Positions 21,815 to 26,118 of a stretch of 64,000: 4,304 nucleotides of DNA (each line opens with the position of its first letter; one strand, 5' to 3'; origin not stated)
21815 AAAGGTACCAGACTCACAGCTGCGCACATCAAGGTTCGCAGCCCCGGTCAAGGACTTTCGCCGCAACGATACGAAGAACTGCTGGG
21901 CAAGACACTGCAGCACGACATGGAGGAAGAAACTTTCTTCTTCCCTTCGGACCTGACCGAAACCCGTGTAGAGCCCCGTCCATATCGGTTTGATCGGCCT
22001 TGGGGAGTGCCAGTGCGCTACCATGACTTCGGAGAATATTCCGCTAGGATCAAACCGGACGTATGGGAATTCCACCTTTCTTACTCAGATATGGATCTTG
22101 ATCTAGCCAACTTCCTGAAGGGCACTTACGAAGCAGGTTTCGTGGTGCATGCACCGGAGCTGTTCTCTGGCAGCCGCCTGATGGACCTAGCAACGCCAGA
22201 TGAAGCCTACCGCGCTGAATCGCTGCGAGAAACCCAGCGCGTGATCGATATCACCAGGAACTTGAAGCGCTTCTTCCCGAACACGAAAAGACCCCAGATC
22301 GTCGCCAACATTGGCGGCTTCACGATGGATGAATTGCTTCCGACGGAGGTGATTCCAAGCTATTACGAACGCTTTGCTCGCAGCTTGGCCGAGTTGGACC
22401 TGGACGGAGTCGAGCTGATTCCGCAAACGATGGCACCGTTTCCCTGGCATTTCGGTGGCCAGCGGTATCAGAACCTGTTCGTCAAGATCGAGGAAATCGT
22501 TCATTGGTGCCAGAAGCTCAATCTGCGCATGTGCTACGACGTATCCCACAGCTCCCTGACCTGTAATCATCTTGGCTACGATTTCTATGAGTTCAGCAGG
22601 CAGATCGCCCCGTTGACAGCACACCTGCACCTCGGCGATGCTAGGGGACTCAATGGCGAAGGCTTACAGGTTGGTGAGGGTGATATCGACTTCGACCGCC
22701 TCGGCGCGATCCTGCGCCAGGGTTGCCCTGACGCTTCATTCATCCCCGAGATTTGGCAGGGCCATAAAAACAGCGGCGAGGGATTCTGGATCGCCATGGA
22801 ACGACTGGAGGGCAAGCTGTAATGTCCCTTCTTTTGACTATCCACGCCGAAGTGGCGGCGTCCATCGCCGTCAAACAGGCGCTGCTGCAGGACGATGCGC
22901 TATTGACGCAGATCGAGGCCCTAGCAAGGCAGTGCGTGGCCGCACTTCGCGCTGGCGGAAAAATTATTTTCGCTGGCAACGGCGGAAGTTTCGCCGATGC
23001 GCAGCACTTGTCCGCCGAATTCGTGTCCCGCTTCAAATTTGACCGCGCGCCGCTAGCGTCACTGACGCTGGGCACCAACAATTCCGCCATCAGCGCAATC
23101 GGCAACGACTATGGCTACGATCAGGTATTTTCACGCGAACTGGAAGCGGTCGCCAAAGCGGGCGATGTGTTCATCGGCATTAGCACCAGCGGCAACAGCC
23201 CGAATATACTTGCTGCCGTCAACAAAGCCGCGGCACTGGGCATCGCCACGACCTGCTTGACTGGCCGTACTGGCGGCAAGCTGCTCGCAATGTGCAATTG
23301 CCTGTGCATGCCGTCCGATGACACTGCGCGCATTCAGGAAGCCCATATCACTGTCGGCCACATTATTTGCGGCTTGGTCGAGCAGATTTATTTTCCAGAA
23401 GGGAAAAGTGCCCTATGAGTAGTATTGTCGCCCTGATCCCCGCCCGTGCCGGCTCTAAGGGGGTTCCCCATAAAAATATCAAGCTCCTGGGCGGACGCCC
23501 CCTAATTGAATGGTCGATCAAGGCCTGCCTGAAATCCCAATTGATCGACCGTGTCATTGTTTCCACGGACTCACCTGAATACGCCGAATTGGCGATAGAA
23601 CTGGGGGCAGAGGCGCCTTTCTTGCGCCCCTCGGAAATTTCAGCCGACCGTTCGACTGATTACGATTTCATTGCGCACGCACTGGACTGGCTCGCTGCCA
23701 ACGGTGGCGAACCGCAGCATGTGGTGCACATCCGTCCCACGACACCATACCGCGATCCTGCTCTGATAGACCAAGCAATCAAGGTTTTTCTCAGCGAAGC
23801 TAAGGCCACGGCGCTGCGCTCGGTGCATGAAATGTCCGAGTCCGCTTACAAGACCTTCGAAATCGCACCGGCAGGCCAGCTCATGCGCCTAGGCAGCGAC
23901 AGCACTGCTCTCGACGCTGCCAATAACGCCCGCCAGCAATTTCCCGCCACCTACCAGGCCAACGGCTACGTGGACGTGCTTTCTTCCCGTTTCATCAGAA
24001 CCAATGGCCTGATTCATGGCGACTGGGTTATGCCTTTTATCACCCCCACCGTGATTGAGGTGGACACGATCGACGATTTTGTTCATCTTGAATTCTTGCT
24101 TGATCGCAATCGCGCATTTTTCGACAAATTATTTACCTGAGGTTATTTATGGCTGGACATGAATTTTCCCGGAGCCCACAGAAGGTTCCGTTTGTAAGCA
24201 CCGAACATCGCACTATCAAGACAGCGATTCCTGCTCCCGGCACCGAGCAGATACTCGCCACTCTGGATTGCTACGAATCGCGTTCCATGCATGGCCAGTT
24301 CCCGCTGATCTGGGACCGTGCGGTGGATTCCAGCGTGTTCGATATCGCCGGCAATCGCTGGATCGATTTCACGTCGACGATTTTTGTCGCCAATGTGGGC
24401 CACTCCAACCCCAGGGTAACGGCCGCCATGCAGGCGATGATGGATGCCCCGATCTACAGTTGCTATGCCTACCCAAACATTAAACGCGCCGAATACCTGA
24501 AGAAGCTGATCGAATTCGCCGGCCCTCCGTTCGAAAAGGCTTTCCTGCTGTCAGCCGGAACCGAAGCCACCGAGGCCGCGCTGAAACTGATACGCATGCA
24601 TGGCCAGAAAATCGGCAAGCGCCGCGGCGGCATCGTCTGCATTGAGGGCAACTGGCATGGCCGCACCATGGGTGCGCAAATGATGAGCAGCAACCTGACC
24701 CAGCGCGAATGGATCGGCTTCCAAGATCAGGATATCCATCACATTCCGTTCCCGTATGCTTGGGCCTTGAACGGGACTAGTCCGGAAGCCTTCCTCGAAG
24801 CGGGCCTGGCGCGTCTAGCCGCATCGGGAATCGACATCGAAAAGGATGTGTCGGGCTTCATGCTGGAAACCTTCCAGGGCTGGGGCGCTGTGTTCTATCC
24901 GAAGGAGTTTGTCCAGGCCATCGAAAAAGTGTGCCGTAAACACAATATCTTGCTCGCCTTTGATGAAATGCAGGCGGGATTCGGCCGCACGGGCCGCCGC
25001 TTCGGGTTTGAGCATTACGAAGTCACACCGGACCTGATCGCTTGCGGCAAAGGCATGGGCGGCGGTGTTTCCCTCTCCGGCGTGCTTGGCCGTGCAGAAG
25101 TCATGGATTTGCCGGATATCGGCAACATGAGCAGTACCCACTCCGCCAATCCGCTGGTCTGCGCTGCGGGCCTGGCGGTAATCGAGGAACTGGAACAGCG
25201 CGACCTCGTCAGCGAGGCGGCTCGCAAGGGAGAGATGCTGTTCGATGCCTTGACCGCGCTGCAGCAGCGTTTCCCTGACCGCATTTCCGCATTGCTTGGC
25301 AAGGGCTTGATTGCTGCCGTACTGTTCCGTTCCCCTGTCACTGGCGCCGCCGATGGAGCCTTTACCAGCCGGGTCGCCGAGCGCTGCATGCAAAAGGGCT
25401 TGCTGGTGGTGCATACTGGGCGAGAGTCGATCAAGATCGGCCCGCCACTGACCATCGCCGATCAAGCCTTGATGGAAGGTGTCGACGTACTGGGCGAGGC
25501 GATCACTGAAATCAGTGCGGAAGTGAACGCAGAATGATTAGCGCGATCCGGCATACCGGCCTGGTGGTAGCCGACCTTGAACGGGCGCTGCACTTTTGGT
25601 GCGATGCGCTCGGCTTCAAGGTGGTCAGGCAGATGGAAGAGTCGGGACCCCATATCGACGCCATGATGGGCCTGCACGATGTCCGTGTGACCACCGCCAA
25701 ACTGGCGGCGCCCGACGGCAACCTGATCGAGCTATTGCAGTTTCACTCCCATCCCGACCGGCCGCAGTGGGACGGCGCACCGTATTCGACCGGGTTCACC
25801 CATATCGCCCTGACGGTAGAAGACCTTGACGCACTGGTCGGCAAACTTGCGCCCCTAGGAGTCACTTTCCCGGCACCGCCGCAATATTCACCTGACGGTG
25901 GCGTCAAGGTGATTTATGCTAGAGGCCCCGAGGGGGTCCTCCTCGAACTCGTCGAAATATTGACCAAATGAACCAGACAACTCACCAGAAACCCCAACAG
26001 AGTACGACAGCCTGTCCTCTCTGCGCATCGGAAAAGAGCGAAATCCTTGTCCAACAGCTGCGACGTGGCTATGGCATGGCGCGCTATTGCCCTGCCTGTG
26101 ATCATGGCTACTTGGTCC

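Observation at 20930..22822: A single 630-aa ORF fuses a NeuB/SAF synthase to a sugar-phosphate isomerase/epimerase-type TIM barrel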

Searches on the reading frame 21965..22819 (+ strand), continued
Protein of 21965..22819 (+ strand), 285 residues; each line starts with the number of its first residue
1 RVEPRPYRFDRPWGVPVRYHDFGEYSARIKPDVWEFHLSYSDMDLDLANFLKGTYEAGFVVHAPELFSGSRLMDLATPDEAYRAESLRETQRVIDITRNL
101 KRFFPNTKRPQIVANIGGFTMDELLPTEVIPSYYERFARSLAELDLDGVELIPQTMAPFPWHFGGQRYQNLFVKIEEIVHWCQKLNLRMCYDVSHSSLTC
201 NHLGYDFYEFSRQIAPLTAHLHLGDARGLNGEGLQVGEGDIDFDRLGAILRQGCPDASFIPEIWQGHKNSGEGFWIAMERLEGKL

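Call 63: fold_search(model_id=the predicted structure, library=pdb)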
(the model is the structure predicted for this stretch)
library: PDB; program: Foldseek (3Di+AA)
matches with E <= 10: 1613; with E <= 0.001: 204
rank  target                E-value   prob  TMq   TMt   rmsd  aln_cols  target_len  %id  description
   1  3cqj_B                2.0e-10  1.00  0.66  0.68   4.7       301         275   14  Crystal Structure of L-xylulose-5-phosphate 3-epimerase UlaE (form B) complex with Zn2+ (released 2008-11-25)
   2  4q7i_B                8.1e-10  1.00  0.64  0.63   5.2       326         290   15  Crystal structure of engineered thermostable D-tagatose 3-epimerase PcDTE-Var8 (released 2014-10-22)
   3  3cqj_A                8.6e-10  1.00  0.66  0.68   4.7       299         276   16  Crystal Structure of L-xylulose-5-phosphate 3-epimerase UlaE (form B) complex with Zn2+ (released 2008-11-25)
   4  4q7i_A                8.6e-10  1.00  0.63  0.61   5.4       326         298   15  Crystal structure of engineered thermostable D-tagatose 3-epimerase PcDTE-Var8 (released 2014-10-22)
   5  8xiv                  1.0e-09  1.00  0.64  0.63   5.1       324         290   15  Production of D-psicose (released 2024-12-25)
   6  4pfh_A                1.4e-09  1.00  0.66  0.64   4.6       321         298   14  Crystal structure of engineered D-tagatose 3-epimerase PcDTE-IDF8 (released 2014-10-22)
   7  3cqi_B                1.7e-09  1.00  0.66  0.69   4.5       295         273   16  Crystal Structure of L-xylulose-5-phosphate 3-epimerase UlaE (form B) complex with sulfate (released 2008-11-25)
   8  4ytr_B                2.4e-09  1.00  0.59  0.57   6.5       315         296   16  Crystal structure of D-tagatose 3-epimerase C66S from Pseudomonas cichorii in complex with 1-deoxy L-tagatose (released 2016-03-23)
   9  4xsl_D                2.8e-09  1.00  0.63  0.62   5.0       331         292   15  Crystal strcutre of D-tagatose 3-epimerase C66S from Pseudomonas cichorii in complex with glycerol (released 2016-01-27)
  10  4pfh_B                2.9e-09  1.00  0.67  0.65   4.7       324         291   14  Crystal structure of engineered D-tagatose 3-epimerase PcDTE-IDF8 (released 2014-10-22)
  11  3cqi_A                2.9e-09  1.00  0.67  0.69   4.5       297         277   15  Crystal Structure of L-xylulose-5-phosphate 3-epimerase UlaE (form B) complex with sulfate (released 2008-11-25)
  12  8xix                  4.8e-09  1.00  0.66  0.65   4.7       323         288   15  KeDt3e within Co (released 2024-12-25)
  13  4xsl_B                5.4e-09  1.00  0.63  0.62   5.2       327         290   16  Crystal strcutre of D-tagatose 3-epimerase C66S from Pseudomonas cichorii in complex with glycerol (released 2016-01-27)
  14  4xsl_A                6.5e-09  1.00  0.62  0.61   6.0       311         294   15  Crystal strcutre of D-tagatose 3-epimerase C66S from Pseudomonas cichorii in complex with glycerol (released 2016-01-27)
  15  4xsl_C                7.8e-09  1.00  0.60  0.58   6.3       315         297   16  Crystal strcutre of D-tagatose 3-epimerase C66S from Pseudomonas cichorii in complex with glycerol (released 2016-01-27)
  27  7tcw_A                1.2e-07  1.00  0.57  0.61   5.1       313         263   12  Methanobactin biosynthetic protein complex of MbnB and MbnC from Methylosinus trichosporium OB3b, H210S mutant (released 2022-03-23)
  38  3bww                  2.0e-07  1.00  0.55  0.61   6.2       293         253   11  Crystal structure of a duf692 family protein (hs_1138) from haemophilus somnus 129pt at 2.20 A resolution (released 2008-01-22)
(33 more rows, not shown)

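Call 67: search_protein_families(library=ncbifam, proteins=[L005:9307-9993:+], max_evalue=0.00001)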
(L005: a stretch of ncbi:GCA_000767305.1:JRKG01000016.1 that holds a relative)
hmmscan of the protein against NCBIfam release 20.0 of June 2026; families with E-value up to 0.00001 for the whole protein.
L005:9307-9993:+ (229 aa): 6 families
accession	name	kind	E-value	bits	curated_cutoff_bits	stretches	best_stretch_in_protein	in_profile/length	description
TIGR03584.1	PseF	equivalog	2e-42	145.4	205.7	1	4-219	1-217/222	pseudaminic acid cytidylyltransferase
NF003952.0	PRK05450.1-5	subfamily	2.6e-17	62.8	193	1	1-138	1-130/250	3-deoxy-manno-octulosonate cytidylyltransferase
NF003950.0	PRK05450.1-3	subfamily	2.3e-15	56.6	234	1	1-132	1-125/248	3-deoxy-manno-octulosonate cytidylyltransferase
NF009905.0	PRK13368.1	subfamily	3.8e-15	55.9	255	1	1-151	1-143/243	3-deoxy-manno-octulosonate cytidylyltransferase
TIGR00466.1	kdsB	equivalog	1.6e-11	44.1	155.2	1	1-113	1-105/241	3-deoxy-manno-octulosonate cytidylyltransferase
NF003948.0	PRK05450.1-1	equivalog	1.6e-10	40.6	281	1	2-134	5-130/248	3-deoxy-manno-octulosonate cytidylyltransferase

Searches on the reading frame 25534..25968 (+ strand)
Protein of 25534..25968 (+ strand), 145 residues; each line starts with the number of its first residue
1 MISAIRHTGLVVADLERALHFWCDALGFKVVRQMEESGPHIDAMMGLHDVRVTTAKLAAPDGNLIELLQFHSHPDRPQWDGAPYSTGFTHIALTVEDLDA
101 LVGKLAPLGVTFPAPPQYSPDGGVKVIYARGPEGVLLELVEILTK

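Call 3: search_protein_families(library=pfam, proteins=[window:25534-25968:+], max_evalue=0.01)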
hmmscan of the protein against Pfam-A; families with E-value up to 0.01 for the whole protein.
window:25534-25968:+ (145 aa): 5 families
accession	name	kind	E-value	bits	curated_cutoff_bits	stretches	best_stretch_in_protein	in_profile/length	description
PF00903.31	Glyoxalase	-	1.2e-17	64.9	20.6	1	5-139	2-121/121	Glyoxalase/Bleomycin resistance protein/Dioxygenase superfamily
PF13669.12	Glyoxalase_4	-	5.8e-13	49.5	27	1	6-128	1-109/109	Glyoxalase/Bleomycin resistance protein/Dioxygenase superfamily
PF22677.2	Ble-like_N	-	4.8e-07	29.9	24.5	1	9-36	6-34/41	Bleomycin resistance protein-like N-terminal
PF13468.12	Glyoxalase_3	-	9.4e-07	29.5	25.1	1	7-123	3-111/176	Glyoxalase-like domain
PF18029.7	Glyoxalase_6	-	1.3e-05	26.2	23.6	1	12-136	6-102/106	Glyoxalase-like domain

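Call 4: search_protein_families(library=ncbifam, proteins=[window:25534-25968:+], max_evalue=0.01)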
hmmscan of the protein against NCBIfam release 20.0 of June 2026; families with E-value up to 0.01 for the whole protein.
window:25534-25968:+ (145 aa): 16 families
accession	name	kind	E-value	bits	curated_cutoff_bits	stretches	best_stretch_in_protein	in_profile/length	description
TIGR00068.2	glyox_I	equivalog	3.1e-12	46.6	120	1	5-141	2-139/143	lactoylglutathione lyase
NF050075.1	SMU1112c_YaeR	equivalog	3e-11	43.7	140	1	3-141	2-125/125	SMU1112c/YaeR family gloxylase I-like metalloprotein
TIGR03645.1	glyox_marine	hypoth_equivalog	2.3e-08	34.2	262.05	1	5-139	5-148/162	lactoylglutathione lyase family protein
NF008551.0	PRK11478.1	equivalog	1.7e-07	31.8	148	1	4-140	6-127/129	VOC family protein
TIGR03081.1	metmalonyl_epim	equivalog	1.6e-06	28.7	114.95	1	5-141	2-129/129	methylmalonyl-CoA epimerase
NF050074.1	glyox_I_GloA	exception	3.1e-06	27.4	165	0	6-35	3-32/121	lactoylglutathione lyase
NF000496.2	Fos_GSH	equivalog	0.0001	22.4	180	1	1-34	1-34/136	fosfomycin resistance glutathione transferase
NF007629.0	PRK10291.1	equivalog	0.00029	20.7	246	0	6-36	4-34/135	lactoylglutathione lyase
NF000124.1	fos-Vibrio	exception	0.0008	19.6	250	0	1-32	1-32/132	FosG/FosC2-related fosfomycin resistance glutathione transferase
NF000027.1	156720500_bleO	exception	0.00094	19.5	275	1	9-114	9-103/134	bleomycin binding protein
NF051469.1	fosA13_fam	exception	0.0017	18.3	290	0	1-28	1-28/136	FosA13 family fosfomycin resistance glutathione transferase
NF033933.0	fosA8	exception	0.0021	18.3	300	0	1-32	1-32/138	FosA8 family fosfomycin resistance glutathione transferase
NF000026.1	154989_fosA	exception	0.0026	17.9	275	0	1-30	1-30/141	FosA/FosA2 family fosfomycin resistance glutathione transferase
NF000221.4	FosA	exception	0.0027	17.6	250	0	1-35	1-35/137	FosA family fosfomycin resistance glutathione transferase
TIGR02295.1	HpaD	equivalog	0.0046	16.2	321.4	0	5-36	5-171/298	3,4-dihydroxyphenylacetate 2,3-dioxygenase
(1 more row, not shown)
